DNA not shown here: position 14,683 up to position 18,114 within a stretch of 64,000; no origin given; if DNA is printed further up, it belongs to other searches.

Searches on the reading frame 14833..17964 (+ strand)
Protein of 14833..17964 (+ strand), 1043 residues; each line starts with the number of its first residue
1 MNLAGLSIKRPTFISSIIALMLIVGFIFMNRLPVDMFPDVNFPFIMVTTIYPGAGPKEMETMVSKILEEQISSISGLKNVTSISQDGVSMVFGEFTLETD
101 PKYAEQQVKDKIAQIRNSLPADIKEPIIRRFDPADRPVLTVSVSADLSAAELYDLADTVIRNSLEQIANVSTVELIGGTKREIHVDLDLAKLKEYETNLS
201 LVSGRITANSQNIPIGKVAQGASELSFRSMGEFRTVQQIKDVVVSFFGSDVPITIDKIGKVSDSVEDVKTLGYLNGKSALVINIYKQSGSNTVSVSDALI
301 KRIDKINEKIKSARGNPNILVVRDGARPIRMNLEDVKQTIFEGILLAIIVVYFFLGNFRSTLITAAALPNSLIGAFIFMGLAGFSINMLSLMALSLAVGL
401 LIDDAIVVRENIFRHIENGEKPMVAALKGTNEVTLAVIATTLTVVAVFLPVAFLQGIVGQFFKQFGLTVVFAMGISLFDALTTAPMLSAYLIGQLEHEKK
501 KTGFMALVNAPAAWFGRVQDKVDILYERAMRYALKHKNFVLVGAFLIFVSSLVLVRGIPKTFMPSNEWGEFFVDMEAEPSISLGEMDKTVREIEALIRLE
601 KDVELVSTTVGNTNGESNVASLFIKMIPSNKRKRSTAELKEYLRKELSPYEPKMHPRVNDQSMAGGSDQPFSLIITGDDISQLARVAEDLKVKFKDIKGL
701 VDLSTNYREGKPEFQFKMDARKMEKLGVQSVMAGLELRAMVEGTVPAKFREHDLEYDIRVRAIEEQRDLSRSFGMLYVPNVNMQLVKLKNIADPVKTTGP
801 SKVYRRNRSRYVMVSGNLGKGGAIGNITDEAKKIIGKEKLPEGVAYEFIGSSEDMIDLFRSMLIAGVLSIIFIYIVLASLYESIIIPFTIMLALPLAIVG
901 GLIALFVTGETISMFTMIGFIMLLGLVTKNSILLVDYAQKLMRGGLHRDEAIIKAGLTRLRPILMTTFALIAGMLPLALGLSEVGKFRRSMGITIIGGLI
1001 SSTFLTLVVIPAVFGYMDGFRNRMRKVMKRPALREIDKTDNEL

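Call 32: search_protein_families(library=pfam, proteins=[window:14833-17964:+], max_evalue=0.001)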
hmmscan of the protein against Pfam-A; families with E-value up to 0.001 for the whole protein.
window:14833-17964:+ (1043 aa): 2 families
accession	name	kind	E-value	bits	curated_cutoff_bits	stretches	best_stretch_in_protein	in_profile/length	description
PF00873.25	ACR_tran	-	3.4e-256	853.1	28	1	5-1015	3-1018/1021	AcrB/AcrD/AcrF family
PF03176.21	MMPL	-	1.3e-12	47.8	20.5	1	828-1017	107-302/333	MMPL family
